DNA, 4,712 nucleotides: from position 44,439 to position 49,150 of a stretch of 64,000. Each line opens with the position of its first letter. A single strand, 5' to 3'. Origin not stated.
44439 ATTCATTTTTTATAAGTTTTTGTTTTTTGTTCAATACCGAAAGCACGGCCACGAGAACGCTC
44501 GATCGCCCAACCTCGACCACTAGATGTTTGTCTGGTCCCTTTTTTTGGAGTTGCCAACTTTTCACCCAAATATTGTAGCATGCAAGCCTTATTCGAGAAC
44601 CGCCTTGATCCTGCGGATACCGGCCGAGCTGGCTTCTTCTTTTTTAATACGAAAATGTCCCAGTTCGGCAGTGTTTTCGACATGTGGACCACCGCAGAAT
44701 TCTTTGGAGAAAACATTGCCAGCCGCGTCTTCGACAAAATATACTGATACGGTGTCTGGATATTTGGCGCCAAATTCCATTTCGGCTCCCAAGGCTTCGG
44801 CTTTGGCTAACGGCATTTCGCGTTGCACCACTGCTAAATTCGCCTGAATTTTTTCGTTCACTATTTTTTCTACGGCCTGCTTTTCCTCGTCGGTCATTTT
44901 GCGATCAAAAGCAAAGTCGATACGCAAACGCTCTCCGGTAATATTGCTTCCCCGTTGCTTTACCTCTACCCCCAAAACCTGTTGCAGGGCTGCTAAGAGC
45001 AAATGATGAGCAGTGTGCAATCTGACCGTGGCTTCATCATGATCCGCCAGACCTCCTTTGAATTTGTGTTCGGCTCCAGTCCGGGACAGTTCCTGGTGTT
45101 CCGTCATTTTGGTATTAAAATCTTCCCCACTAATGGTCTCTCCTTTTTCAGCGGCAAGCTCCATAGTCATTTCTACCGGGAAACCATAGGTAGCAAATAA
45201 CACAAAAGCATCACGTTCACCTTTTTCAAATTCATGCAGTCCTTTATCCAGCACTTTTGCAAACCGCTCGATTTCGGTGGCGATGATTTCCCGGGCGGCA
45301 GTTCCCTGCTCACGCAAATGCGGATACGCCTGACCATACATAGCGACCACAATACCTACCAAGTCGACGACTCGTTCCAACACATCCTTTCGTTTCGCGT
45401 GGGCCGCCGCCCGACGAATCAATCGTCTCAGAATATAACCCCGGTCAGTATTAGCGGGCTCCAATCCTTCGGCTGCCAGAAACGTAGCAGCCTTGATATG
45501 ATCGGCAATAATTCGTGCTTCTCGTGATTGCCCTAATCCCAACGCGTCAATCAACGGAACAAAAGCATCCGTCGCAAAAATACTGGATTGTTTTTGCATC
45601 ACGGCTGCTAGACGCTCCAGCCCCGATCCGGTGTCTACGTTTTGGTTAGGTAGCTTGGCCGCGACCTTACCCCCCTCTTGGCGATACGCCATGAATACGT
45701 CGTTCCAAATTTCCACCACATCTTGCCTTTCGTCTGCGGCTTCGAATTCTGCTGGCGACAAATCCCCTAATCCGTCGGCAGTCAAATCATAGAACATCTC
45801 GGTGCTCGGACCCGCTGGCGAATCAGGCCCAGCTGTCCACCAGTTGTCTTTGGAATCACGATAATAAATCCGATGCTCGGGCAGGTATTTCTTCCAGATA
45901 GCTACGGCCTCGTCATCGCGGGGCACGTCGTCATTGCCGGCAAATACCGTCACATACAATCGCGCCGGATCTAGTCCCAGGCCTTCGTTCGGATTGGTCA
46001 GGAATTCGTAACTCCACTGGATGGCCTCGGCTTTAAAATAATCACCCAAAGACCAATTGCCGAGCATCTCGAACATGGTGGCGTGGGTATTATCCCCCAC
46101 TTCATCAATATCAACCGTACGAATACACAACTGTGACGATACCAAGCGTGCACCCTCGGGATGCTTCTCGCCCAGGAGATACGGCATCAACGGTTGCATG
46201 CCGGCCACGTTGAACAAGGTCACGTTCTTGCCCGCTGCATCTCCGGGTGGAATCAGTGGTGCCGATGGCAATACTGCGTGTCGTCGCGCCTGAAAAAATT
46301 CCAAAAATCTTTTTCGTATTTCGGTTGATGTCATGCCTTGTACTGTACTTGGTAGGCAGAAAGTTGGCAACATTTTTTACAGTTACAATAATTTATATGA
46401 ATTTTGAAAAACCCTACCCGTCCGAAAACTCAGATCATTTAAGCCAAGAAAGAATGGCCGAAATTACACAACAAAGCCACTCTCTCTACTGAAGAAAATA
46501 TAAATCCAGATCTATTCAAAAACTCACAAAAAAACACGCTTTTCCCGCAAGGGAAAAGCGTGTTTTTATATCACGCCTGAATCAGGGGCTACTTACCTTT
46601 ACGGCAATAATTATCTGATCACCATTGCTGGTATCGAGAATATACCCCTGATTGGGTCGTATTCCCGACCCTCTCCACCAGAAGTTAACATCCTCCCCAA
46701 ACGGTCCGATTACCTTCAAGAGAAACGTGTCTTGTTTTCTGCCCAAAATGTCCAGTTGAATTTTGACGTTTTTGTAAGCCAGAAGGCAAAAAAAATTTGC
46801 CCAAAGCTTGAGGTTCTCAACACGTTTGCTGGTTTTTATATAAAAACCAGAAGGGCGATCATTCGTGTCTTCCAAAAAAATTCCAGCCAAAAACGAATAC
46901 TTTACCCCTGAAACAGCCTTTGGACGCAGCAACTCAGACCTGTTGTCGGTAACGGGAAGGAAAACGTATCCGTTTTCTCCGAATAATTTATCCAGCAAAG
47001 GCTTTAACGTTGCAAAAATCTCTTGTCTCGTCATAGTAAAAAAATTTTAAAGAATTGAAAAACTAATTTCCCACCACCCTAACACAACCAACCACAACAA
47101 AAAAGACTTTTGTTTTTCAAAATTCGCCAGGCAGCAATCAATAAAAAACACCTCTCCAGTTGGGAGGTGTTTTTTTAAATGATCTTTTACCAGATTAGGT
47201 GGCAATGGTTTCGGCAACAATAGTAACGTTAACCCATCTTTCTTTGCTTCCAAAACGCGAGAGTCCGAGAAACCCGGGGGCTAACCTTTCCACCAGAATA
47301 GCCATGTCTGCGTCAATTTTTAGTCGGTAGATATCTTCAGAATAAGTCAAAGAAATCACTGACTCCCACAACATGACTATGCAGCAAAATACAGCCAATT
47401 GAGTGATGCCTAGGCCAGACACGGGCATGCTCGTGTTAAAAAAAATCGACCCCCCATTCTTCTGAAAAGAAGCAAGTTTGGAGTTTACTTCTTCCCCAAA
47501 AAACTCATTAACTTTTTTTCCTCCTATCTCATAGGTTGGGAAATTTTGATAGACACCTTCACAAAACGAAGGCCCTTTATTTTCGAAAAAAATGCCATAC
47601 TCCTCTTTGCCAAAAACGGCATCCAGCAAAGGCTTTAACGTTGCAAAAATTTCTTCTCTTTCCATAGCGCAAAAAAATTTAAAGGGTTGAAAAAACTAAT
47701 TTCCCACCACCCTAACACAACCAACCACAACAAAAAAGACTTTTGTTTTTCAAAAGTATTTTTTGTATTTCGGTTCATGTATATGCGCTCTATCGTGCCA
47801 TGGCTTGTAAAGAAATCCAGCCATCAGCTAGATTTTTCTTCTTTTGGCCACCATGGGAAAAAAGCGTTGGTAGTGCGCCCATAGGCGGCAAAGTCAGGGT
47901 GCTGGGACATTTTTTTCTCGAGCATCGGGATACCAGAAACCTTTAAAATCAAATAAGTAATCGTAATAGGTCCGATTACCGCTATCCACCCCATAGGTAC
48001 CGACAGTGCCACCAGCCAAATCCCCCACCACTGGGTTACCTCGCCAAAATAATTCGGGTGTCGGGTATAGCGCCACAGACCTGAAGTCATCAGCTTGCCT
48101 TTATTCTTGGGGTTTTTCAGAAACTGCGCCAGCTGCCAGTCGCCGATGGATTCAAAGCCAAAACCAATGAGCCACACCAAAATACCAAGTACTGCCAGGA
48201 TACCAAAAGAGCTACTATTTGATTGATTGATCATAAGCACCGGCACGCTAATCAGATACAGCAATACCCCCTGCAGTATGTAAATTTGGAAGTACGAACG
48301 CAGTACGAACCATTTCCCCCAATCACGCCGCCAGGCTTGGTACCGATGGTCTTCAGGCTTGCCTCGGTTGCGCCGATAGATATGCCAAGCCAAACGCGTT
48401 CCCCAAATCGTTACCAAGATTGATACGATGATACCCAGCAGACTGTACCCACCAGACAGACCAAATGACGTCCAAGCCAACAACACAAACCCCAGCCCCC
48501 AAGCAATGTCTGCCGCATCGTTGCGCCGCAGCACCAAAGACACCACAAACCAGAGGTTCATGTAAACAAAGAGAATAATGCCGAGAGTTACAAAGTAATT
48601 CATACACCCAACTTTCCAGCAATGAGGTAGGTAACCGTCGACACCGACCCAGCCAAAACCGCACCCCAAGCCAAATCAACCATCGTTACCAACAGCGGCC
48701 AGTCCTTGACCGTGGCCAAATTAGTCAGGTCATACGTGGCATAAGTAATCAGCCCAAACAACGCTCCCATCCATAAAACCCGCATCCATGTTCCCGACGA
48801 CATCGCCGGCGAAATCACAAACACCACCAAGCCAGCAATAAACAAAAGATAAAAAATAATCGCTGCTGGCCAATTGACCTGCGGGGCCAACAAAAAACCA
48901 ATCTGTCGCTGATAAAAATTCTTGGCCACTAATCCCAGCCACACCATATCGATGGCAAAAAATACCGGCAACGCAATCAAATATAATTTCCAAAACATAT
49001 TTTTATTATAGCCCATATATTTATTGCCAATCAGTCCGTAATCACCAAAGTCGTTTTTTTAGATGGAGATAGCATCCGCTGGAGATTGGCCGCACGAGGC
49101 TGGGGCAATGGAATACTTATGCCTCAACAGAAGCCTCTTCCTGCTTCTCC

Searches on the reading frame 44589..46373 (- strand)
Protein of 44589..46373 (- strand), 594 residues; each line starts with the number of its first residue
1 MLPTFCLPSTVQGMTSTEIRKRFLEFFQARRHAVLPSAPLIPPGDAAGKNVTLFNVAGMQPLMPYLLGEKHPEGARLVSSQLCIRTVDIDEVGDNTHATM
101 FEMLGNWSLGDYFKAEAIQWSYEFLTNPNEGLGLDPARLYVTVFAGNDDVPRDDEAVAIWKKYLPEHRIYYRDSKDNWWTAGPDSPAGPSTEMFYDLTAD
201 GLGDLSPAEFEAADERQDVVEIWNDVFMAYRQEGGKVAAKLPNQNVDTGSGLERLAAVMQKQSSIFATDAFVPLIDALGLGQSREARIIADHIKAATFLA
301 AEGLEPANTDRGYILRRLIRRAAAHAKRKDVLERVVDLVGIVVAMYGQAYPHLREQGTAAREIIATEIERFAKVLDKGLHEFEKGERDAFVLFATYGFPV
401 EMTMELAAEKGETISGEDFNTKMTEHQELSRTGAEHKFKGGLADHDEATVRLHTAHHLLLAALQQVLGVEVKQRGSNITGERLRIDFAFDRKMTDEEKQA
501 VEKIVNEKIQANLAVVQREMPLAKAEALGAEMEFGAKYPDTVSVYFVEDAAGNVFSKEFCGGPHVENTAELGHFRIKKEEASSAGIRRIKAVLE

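Call 19: find_related_loci(query=window:44589-46334:-, collection=genome_contigs, flank=6000)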
Query window:44589-46334:- (581 aa) in genome_contigs; peptide patterns used: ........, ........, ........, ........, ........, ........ (x = any residue, [..] = any of these).
600 stretches matched a pattern (row limit reached: there are more); 600 encode a relative of the query (tblastn E <= 1e-3); the best 80 are kept; 80 distinct loci.
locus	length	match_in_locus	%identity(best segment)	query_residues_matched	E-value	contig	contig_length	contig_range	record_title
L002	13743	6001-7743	59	1-580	0e+0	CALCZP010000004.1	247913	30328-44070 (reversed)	MAG TPA_asm: uncultured bacterium isolate SRR6231138_bin.7_CONCOCT_v1.1_MAG genome assembly, contig: ERZ650240.2, whole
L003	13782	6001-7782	55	1-580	0e+0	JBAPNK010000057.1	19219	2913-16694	MAG: Minisyncoccia bacterium isolate MFD01223_ilm_asm_bin34 k127_221222, whole genome shotgun sequence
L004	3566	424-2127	56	1-581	0e+0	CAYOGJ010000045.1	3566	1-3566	MAG TPA_asm: uncultured Candidatus Saccharibacteria bacterium isolate SRP278252_co2_290 genome assembly, contig: NODE_58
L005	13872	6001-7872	53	1-580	0e+0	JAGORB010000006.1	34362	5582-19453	MAG: Candidatus Paceibacterota bacterium isolate Gw_Eff_bin_236 Gw_Eff_2292_length_34362_cov_7.783555, whole genome shot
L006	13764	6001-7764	53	1-581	0e+0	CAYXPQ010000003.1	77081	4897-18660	MAG TPA_asm: uncultured Candidatus Saccharibacteria bacterium isolate SRP300315_co1_73 genome assembly, contig: NODE_171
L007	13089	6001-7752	55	1-580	0e+0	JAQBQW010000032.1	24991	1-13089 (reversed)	MAG: Parcubacteria group bacterium isolate RYN_383 scaffold_190606, whole genome shotgun sequence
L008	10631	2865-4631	54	1-581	0e+0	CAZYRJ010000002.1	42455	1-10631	MAG TPA_asm: uncultured Candidatus Saccharibacteria bacterium isolate binchicken_co38_1170 genome assembly, contig: NODE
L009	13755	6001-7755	54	1-581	0e+0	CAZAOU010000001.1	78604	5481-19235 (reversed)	MAG TPA_asm: uncultured Candidatus Saccharibacteria bacterium isolate SRP257259_co1_171 genome assembly, contig: NODE_28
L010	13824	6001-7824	51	1-580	0e+0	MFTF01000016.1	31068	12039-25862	MAG: Candidatus Nomurabacteria bacterium RIFCSPHIGHO2_01_FULL_36_23 rifcsphigho2_01_scaffold_2928, whole genome shotgun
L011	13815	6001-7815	51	1-581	0e+0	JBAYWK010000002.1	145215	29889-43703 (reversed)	MAG: Candidatus Paceibacterota bacterium isolate SO_2016_LW3_81 scaffold00158_LW162_2016, whole genome shotgun sequence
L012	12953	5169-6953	52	1-581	0e+0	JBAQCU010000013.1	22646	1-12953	MAG: Minisyncoccia bacterium isolate MFD12004_ilm_asm_bin23 k127_3524, whole genome shotgun sequence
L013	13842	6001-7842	51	1-580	0e+0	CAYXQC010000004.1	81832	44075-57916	MAG TPA_asm: uncultured Candidatus Saccharibacteria bacterium isolate SRP219642_co7_377 genome assembly, contig: NODE_35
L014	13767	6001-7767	50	1-581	0e+0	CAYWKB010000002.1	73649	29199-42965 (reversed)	MAG TPA_asm: uncultured Candidatus Saccharibacteria bacterium isolate SRP292972_co1_57 genome assembly, contig: NODE_281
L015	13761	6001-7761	50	1-581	4e-180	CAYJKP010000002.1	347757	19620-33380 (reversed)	MAG TPA_asm: uncultured Gammaproteobacteria bacterium isolate ERP124720_co1_115 genome assembly, contig: NODE_31_length_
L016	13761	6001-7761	50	1-581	4e-179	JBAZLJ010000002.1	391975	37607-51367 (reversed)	MAG: Candidatus Woesearchaeota archaeon isolate SO_2017_LW4_166 scaffold_65_c1_LW137-91_2017, whole genome shotgun seque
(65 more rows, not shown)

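Call 53: search_protein_families(library=pfam, proteins=[window:44589-46334:-], max_evalue=0.01)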
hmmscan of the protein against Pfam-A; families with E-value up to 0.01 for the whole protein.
window:44589-46334:- (581 aa): 2 families
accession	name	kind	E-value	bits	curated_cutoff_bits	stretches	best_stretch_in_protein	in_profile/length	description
PF01411.24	tRNA-synt_2c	-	6.8e-111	371.9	30.3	1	5-441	1-450/552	tRNA synthetases class II (A)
PF07973.19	tRNA_SAD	-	5.1e-15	55.6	24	1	529-576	1-43/44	Threonyl and Alanyl tRNA synthetase second additional domain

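Call 64: find_encoding_contigs(protein=window:44589-46373:-, flank=3000, max_places=10)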
Protein window:44589-46373:- (594 aa): 1 contig read that carries it; 1 place shown.
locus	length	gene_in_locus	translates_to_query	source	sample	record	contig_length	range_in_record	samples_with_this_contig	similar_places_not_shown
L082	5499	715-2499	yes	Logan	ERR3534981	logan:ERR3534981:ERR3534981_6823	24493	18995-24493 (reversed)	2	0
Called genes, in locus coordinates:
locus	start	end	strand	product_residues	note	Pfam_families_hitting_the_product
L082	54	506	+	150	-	-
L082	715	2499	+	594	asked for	PF01411:tRNA-synt_2c, PF07973:tRNA_SAD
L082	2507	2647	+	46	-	-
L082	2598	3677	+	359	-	-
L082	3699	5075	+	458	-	-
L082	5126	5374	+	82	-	PF01176:eIF-1a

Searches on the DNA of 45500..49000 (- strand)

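Call 8: search_rna_families(source=window, start=45500, end=49000, threshold=evalue, max_evalue=5)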
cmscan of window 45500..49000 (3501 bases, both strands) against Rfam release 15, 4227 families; matches with E-value up to 5: 10.
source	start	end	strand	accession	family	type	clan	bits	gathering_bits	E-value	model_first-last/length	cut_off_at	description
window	47140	47210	-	RF02064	STnc370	Gene; sRNA;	-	24.5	54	4.4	1-71/71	no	Enterobacterial sRNA STnc370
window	47096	47177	+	RF01859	Phe_leader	Cis-reg; leader;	-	24.3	55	0.58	1-125/125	no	Phenylalanine leader peptide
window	46527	46568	-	RF04173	MIR847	Gene; miRNA;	-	23.5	184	0.072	1-164/164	no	MIR847 microRNA precursor family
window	46520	46567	+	RF01459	rliE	Gene; sRNA;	-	22.1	90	1.5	135-182/222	no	Listeria sRNA rliE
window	47141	47194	-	RF01859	Phe_leader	Cis-reg; leader;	-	21.9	55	2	1-125/125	no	Phenylalanine leader peptide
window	48830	48871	+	RF00376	HIV_GSL3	Cis-reg;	-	21.3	42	1.7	1-84/84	no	HIV gag stem loop 3 (GSL3)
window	47730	47771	+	RF04343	Plastid-psbA-2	Cis-reg;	CL00153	21.1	55.8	1.3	1-60/60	no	Plastid-psbA-2 3UTR RNA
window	46903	46955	-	RF00189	SNORD95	Gene; snRNA; snoRNA; CD-box;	-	20.4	55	0.36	1-68/68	no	Small nucleolar RNA SNORD95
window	46597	46662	+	RF00321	snoZ247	Gene; snRNA; snoRNA; CD-box;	-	18.7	38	2.7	1-139/139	no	Small nucleolar RNA Z247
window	45825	45952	-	RF02175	SMAD5-AS1_3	Gene; lncRNA;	-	16.7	60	1.5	1-125/125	no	SMAD5 antisense RNA 1 conserved region 3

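Call 55: search_dna_similar(query=window:46520-47830:-, collection=phages, mode=distant, max_rows=10)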
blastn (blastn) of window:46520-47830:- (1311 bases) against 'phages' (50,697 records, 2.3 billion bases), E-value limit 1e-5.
No match.

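Call 56: search_dna_similar(query=window:46520-47830:-, collection=plasmids, mode=distant, max_rows=10)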
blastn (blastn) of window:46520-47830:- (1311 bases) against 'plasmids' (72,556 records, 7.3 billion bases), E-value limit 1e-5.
No match.

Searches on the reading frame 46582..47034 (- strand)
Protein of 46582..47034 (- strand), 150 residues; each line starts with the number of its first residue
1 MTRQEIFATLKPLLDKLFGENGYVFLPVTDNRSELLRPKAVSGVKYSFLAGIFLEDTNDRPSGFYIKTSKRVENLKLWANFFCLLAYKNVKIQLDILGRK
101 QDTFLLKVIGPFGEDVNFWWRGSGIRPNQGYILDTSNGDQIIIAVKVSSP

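Call 7: search_protein_families(library=pfam, proteins=[window:46582-47034:-], max_evalue=1)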
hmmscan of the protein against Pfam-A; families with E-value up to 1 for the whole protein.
window:46582-47034:- (150 aa): 0 families

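Call 12: find_homologous_proteins(query=window:46582-47034:-, max_evalue=0.01)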
Query window:46582-47034:- (150 aa): 1 proteins with E <= 0.01 among 8 candidates.
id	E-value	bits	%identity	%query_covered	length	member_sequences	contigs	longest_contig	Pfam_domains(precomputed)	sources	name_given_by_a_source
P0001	1.6e-95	335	100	100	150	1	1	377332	-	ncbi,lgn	-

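Call 14: find_encoding_contigs(protein=P0001, flank=10000, max_places=6)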
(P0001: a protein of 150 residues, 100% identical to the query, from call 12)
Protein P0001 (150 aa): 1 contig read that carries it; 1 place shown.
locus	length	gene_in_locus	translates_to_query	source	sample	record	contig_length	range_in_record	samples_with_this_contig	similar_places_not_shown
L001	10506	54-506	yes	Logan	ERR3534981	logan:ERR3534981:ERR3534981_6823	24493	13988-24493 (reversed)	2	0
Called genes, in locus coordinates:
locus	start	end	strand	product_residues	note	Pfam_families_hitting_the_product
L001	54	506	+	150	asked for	-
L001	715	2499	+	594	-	PF01411:tRNA-synt_2c, PF07973:tRNA_SAD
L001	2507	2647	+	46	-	-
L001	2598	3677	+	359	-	-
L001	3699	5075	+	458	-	-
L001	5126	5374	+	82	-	PF01176:eIF-1a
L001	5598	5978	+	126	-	PF00416:Ribosomal_S13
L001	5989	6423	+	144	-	PF00411:Ribosomal_S11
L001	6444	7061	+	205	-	PF00163:Ribosomal_S4, PF01479:S4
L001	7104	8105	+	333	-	PF01193:RNA_pol_L, PF01000:RNA_pol_A_bac, PF03118:RNA_pol_A_CTD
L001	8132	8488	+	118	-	PF01196:Ribosomal_L17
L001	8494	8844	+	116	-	PF00572:Ribosomal_L13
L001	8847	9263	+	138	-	PF00380:Ribosomal_S9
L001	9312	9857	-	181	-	PF20803:PaaX_M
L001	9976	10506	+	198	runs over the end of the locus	PF01025:GrpE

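Call 30: predict_structure(protein=window:46582-47034:-)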
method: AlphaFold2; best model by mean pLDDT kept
length: 150 residues; sequences in the alignment: 1
mean_pLDDT: 39.0   pTM: 0.33
mean pLDDT of the five models: 39.0, 38.8, 37.3, 35.2, 31.8
residues with pLDDT >= 90: 0; 70-90: 0; 50-70: 23; < 50: 127
segments of 3 or more residues with pLDDT < 50: 1-91, 111-113, 121-150
pLDDT, mean of each block of 10 residues (from residue 1): 39 44 31 31 25 31 32 35 41 56 56 50 45 40 28
secondary structure, 60 per line:
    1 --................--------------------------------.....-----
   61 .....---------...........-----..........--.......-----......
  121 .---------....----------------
elements in order: H3-18 E51-55 E61-65 H75-85 E91-100 E103-109 E115-121 E131-134

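Call 38: search_protein_families(library=phrogs, proteins=[window:46582-47034:-], max_evalue=1)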
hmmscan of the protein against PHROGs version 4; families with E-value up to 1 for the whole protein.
window:46582-47034:- (150 aa): 0 families

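Call 39: search_protein_families(library=padloc, proteins=[window:46582-47034:-], max_evalue=1)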
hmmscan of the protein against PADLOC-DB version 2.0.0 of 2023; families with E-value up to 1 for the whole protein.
window:46582-47034:- (150 aa): 0 families

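Call 40: search_protein_families(library=ncbifam, proteins=[window:46582-47034:-], max_evalue=1)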
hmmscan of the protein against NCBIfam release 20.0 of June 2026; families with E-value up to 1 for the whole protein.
window:46582-47034:- (150 aa): 0 families

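Call 68: list_cluster_members(proteins=[P0001, P0002])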
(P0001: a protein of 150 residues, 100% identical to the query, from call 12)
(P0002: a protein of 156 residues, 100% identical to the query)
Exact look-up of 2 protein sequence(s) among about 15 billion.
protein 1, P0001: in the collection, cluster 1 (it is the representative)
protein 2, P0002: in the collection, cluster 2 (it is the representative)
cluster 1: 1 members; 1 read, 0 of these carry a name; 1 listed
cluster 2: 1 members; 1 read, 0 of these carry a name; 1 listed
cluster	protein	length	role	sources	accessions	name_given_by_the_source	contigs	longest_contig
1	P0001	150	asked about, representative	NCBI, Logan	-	-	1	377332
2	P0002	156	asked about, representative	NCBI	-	-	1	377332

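Call 78: search_solved_structures(query=window:46582-47034:-, max_evalue=5)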
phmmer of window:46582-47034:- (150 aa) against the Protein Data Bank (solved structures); distinct sequences matched with E-value up to 5: 1.
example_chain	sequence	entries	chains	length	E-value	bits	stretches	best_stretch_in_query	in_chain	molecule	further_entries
4y66_A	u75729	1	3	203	0.31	14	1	28-95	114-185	Mnd1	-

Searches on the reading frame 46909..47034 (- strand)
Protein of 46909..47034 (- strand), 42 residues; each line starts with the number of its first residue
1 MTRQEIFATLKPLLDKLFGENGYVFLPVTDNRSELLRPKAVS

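Call 37: find_homologous_proteins(query=A3, max_evalue=10)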
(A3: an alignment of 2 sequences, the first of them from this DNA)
Query A3 (2 sequences): 2 candidates shared short words with the query, none scored E <= 10.
